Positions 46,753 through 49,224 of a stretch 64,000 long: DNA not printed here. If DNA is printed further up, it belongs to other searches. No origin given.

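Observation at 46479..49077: comEA-like/comEC pair in which ComEC lacks the beta-lactamase nuclease domain and carries a different C-terminal module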

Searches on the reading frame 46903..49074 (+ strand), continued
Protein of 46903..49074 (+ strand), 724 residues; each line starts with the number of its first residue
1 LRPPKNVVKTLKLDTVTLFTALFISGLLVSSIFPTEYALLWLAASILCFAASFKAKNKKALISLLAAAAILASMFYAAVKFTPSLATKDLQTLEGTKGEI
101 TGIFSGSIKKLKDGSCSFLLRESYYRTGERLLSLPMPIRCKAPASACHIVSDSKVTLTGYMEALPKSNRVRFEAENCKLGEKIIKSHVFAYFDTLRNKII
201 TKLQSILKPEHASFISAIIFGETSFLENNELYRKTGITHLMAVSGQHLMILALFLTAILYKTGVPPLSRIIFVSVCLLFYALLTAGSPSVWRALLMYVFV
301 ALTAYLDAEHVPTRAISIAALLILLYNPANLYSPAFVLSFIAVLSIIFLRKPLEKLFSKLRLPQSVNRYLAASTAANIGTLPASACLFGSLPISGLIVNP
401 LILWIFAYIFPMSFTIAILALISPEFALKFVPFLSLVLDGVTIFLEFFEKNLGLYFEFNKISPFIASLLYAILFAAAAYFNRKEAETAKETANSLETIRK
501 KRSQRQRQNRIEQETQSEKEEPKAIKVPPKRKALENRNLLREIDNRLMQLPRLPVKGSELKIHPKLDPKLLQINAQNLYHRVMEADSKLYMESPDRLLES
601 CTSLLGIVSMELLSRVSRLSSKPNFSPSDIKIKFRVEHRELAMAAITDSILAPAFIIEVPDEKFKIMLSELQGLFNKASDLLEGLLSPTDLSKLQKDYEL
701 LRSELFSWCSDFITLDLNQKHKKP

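Call 37: search_solved_structures(query=A3, max_evalue=0.01, show_alignments=2)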
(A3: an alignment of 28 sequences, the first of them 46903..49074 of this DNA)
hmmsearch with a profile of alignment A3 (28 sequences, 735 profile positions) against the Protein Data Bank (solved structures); distinct sequences matched with E-value up to 0.01: 5.
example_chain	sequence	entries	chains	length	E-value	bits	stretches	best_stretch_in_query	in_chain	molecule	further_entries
30bt_A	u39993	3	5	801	9.1e-46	159.6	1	194-485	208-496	Beta-lactamase-like domain | ComEC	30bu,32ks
9vc6_A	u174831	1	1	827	8.2e-29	103.5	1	15-482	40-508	Competence protein ComEC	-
9vcb_A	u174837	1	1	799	9.1e-16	60.4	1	193-417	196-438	DNA internalization-related competence protein ComEC/Rec2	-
9vcf_A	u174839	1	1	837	1e-15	60.2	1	193-417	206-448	DNA internalization-related competence protein ComEC/Rec2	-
9vc9_A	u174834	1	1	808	2.2e-10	42.6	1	192-420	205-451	Dna internalization-related competence protein rec2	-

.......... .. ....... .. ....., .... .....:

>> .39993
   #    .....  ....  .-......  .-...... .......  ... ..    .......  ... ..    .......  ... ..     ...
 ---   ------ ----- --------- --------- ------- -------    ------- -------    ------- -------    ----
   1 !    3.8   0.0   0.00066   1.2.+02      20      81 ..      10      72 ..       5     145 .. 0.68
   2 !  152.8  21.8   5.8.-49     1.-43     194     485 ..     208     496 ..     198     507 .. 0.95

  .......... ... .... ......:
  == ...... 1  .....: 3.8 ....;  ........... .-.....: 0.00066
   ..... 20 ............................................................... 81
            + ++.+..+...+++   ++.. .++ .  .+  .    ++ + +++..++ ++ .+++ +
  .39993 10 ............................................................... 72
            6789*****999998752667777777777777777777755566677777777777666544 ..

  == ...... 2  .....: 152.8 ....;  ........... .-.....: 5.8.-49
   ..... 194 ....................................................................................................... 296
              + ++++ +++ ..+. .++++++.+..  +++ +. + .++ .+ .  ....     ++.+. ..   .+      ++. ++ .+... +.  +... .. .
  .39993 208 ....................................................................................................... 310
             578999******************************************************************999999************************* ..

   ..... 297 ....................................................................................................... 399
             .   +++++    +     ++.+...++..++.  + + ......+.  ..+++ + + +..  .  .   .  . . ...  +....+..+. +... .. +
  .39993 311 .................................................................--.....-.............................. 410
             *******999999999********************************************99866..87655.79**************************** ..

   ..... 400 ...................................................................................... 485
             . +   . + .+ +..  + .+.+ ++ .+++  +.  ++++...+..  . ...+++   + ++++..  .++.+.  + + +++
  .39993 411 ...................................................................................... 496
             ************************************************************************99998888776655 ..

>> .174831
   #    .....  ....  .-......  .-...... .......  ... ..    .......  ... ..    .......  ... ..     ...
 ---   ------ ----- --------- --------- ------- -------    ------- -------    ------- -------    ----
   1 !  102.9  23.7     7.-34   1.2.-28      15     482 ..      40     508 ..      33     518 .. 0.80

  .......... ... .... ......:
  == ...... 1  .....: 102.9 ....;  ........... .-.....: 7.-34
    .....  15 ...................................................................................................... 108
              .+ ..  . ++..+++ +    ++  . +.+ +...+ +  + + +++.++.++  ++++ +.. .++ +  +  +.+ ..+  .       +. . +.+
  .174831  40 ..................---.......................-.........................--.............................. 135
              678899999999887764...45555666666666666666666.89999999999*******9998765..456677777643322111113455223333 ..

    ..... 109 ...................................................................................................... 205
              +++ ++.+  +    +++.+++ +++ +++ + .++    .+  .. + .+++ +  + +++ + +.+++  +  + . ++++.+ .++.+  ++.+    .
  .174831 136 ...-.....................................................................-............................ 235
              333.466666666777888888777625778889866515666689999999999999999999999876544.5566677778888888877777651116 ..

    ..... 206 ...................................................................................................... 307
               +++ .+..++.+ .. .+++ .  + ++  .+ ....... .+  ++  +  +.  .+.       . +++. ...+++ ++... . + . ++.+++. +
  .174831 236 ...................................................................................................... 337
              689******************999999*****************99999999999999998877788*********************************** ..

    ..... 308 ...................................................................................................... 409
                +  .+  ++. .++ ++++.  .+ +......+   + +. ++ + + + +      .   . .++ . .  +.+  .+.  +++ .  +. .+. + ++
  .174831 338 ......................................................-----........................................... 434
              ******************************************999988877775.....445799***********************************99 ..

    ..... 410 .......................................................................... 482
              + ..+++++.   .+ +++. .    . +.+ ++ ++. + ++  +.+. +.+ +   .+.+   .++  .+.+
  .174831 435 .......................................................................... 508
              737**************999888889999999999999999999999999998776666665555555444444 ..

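Call 38: search_protein_families(library=pfam, proteins=[P0007, P0008, P0010, P0062, P0026, P0030, P0016, P0052], max_evalue=0.001)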
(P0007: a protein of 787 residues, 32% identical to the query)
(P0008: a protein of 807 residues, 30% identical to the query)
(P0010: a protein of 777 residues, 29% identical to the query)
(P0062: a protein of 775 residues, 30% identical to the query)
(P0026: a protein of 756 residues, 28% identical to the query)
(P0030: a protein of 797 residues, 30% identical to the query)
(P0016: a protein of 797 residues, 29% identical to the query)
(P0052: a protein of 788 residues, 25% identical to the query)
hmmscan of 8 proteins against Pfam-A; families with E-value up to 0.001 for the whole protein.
P0007 (787 aa): 5 families
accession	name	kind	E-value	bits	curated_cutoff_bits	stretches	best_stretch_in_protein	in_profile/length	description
PF03772.21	Competence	-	1e-67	228.8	23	1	225-490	1-268/270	Competence protein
PF13567.11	DUF4131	-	3.9e-29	101.9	31.6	1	24-183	6-163/165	Domain of unknown function (DUF4131)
PF00753.33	Lactamase_B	-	3.6e-18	66.6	22.7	2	528-609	2-73/196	Metallo-beta-lactamase superfamily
PF12706.13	Lactamase_B_2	-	0.00011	22.3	27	1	576-695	27-150/200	Beta-lactamase superfamily domain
PF13483.12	Lactamase_B_3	-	0.00036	21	24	1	532-728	6-149/160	Beta-lactamase superfamily domain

P0008 (807 aa): 4 families
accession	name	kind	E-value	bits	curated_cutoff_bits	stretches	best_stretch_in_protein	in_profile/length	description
PF03772.21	Competence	-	1.5e-51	175.8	23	1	225-494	1-269/270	Competence protein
PF00753.33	Lactamase_B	-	7.8e-14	52.5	22.7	1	555-627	3-71/196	Metallo-beta-lactamase superfamily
PF13567.11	DUF4131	-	4.5e-08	33.4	31.6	1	28-181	6-157/165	Domain of unknown function (DUF4131)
PF12706.13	Lactamase_B_2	-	2.1e-06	27.9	27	1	569-711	1-144/200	Beta-lactamase superfamily domain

P0010 (777 aa): 5 families
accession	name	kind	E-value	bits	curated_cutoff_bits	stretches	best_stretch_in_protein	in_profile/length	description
PF03772.21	Competence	-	2.4e-49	168.6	23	1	221-493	2-268/270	Competence protein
PF00753.33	Lactamase_B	-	2.3e-18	67.3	22.7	1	534-734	2-195/196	Metallo-beta-lactamase superfamily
PF13567.11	DUF4131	-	1.5e-10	41.5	31.6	1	29-179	12-162/165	Domain of unknown function (DUF4131)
PF12706.13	Lactamase_B_2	-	2e-07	31.3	27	1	550-690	3-148/200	Beta-lactamase superfamily domain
PF13483.12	Lactamase_B_3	-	9.8e-05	22.8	24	1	540-725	9-150/160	Beta-lactamase superfamily domain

P0062 (775 aa): 3 families
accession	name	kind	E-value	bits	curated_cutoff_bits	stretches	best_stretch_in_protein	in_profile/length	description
PF03772.21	Competence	-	5e-62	210.1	23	1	212-474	1-269/270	Competence protein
PF00753.33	Lactamase_B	-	2.5e-19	70.4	22.7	1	511-727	2-195/196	Metallo-beta-lactamase superfamily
PF13567.11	DUF4131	-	2.2e-13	50.7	31.6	1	21-169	8-161/165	Domain of unknown function (DUF4131)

P0026 (756 aa): 3 families
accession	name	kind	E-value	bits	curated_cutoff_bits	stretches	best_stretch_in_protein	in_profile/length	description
PF03772.21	Competence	-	3.4e-59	200.9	23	1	194-454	1-268/270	Competence protein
PF00753.33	Lactamase_B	-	8.3e-14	52.4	22.7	1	490-696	3-188/196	Metallo-beta-lactamase superfamily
PF12706.13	Lactamase_B_2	-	0.00013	22.1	27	1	541-672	24-165/200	Beta-lactamase superfamily domain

P0030 (797 aa): 4 families
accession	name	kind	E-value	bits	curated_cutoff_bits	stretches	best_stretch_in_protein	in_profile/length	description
PF03772.21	Competence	-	2.8e-47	161.8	23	1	236-506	2-268/270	Competence protein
PF00753.33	Lactamase_B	-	7.8e-19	68.8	22.7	1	541-743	2-193/196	Metallo-beta-lactamase superfamily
PF13567.11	DUF4131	-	2.4e-10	40.8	31.6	1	38-176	10-141/165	Domain of unknown function (DUF4131)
PF12706.13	Lactamase_B_2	-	1.3e-05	25.3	27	1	558-703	3-151/200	Beta-lactamase superfamily domain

P0016 (797 aa): 4 families
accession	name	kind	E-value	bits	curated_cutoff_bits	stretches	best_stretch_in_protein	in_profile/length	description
PF03772.21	Competence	-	5.2e-63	213.4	23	1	231-510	1-262/270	Competence protein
PF13567.11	DUF4131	-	2e-18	67.1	31.6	1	42-186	6-158/165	Domain of unknown function (DUF4131)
PF00753.33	Lactamase_B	-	5.6e-08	33.4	22.7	1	555-609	6-64/196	Metallo-beta-lactamase superfamily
PF12706.13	Lactamase_B_2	-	0.00061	19.9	27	0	584-671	26-113/200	Beta-lactamase superfamily domain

P0052 (788 aa): 3 families
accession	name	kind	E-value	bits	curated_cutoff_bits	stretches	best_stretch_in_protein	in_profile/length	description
PF03772.21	Competence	-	1.8e-49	168.9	23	1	237-502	2-267/270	Competence protein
PF13567.11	DUF4131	-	6.2e-17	62.2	31.6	1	37-192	9-163/165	Domain of unknown function (DUF4131)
PF00753.33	Lactamase_B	-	5.5e-09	36.7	22.7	1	543-636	5-91/196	Metallo-beta-lactamase superfamily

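Call 42: predict_structure(alignment_id=A3)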
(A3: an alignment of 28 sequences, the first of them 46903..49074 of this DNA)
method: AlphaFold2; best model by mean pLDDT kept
length: 724 residues; sequences in the alignment: 28
mean_pLDDT: 83.5   pTM: 0.62
mean pLDDT of the five models: 83.5, 82.5, 80.6, 80.4, 79.0
residues with pLDDT >= 90: 291; 70-90: 331; 50-70: 74; < 50: 28
segments of 3 or more residues with pLDDT < 50: 1-8, 513-530
pLDDT, mean of each block of 10 residues (from residue 1): 41 83 94 89 97 94 95 93 74 89 80 86 88 86 79 84 78 83 66 88 92 89 79 83 75 88 91 92 79 89 79 89 91 88 91 92 88 92 89 88 84 90 93 93 91 80 92 91 81 64 56 46 38 77 91 70 85 91 88 91 95 83 59 81 89 75 89 91 84 91 95 89 59
secondary structure, 60 per line:
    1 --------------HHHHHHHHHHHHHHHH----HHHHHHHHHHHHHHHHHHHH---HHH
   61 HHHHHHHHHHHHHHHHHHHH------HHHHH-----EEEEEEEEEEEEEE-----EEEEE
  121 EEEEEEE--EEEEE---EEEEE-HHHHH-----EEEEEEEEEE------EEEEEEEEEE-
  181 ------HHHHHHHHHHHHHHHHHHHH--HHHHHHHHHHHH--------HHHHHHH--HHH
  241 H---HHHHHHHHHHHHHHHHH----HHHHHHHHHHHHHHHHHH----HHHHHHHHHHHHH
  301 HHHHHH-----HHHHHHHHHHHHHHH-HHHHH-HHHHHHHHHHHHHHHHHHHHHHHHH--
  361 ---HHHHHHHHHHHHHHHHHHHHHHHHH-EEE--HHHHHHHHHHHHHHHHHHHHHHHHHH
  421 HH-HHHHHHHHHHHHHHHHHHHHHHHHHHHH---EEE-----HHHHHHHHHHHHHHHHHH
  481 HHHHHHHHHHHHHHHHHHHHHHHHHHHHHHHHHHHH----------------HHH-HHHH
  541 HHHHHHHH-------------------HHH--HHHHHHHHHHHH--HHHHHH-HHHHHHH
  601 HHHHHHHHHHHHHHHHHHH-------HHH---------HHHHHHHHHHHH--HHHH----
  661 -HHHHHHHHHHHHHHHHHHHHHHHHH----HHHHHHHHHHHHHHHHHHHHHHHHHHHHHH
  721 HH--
elements in order (helices of 4 or more, strands of 3 or more residues): H15-30 H35-54 H58-80 H87-91 E97-110 E116-127 E130-134 E138-142 H144-148 E154-163 E170-179 H187-206 H209-220 H229-235 H238-241 H245-261 H266-283 H288-306 H312-326 H328-332 H334-358 H364-388 E390-392 H395-422 H424-451 E455-457 H463-516 H537-548 H573-584 H587-592 H594-619 H639-650 H653-656 H662-686 H691-722

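Call 58: search_protein_families(library=pfam, proteins=[P0009, P0024, P0036, P0043, P0027, P0029, P0068, P0050, P0073, P0033], max_evalue=0.01)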
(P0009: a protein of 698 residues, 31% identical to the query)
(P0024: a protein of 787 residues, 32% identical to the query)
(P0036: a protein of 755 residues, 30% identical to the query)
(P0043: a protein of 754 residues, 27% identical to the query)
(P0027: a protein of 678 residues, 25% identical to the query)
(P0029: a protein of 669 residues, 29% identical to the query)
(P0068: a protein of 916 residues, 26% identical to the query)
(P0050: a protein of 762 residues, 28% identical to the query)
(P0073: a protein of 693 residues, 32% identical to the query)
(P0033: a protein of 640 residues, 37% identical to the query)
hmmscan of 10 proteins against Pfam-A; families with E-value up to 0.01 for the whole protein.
P0009 (698 aa): 2 families
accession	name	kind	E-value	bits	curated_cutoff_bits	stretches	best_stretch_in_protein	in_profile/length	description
PF03772.21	Competence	-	1.5e-60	205.3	23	1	244-512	1-268/270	Competence protein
PF13567.11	DUF4131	-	1.7e-22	80.3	31.6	1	34-201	4-163/165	Domain of unknown function (DUF4131)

P0024 (787 aa): 2 families
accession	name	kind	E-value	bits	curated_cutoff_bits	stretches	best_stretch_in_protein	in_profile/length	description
PF03772.21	Competence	-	9.9e-52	176.4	23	1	254-516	1-265/270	Competence protein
PF13567.11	DUF4131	-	1.1e-29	103.7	31.6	1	25-213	8-164/165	Domain of unknown function (DUF4131)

P0036 (755 aa): 2 families
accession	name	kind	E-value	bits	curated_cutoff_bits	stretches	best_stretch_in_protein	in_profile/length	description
PF03772.21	Competence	-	7.4e-47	160.4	23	1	224-491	1-266/270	Competence protein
PF13567.11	DUF4131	-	5.3e-13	49.4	31.6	1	31-176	7-159/165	Domain of unknown function (DUF4131)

P0043 (754 aa): 2 families
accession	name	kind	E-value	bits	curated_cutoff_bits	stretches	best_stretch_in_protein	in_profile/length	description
PF03772.21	Competence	-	6.9e-53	180.2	23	1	211-482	2-265/270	Competence protein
PF13567.11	DUF4131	-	4.1e-14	53.1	31.6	1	22-154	3-135/165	Domain of unknown function (DUF4131)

P0027 (678 aa): 2 families
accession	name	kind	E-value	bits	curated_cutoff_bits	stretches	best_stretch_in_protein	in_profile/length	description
PF03772.21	Competence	-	7.5e-58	196.5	23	1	234-503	1-269/270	Competence protein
PF13567.11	DUF4131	-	7e-23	81.6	31.6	1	29-192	6-163/165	Domain of unknown function (DUF4131)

P0029 (669 aa): 2 families
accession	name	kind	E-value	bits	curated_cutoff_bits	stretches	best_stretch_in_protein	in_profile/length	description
PF03772.21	Competence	-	4.4e-54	184.1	23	1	230-496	2-268/270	Competence protein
PF13567.11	DUF4131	-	1.4e-14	54.5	31.6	1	31-185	6-162/165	Domain of unknown function (DUF4131)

P0068 (916 aa): 1 family
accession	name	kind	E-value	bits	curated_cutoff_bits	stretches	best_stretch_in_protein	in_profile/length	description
PF03772.21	Competence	-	6.7e-54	183.5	23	1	245-507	1-265/270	Competence protein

P0050 (762 aa): 2 families
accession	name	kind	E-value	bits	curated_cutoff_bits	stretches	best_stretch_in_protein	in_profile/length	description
PF03772.21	Competence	-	4.4e-49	167.7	23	1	222-497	1-267/270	Competence protein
PF13567.11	DUF4131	-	0.006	16.7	31.6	1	31-146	13-125/165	Domain of unknown function (DUF4131)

P0073 (693 aa): 2 families
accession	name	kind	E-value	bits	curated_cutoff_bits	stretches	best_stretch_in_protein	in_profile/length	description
PF03772.21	Competence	-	1.2e-56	192.6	23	1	244-505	1-267/270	Competence protein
PF13567.11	DUF4131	-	4.7e-21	75.6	31.6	1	42-200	7-162/165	Domain of unknown function (DUF4131)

P0033 (640 aa): 1 family
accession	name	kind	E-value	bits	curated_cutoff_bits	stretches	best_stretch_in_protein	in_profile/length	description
PF03772.21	Competence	-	7.1e-52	176.8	23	1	140-407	1-268/270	Competence protein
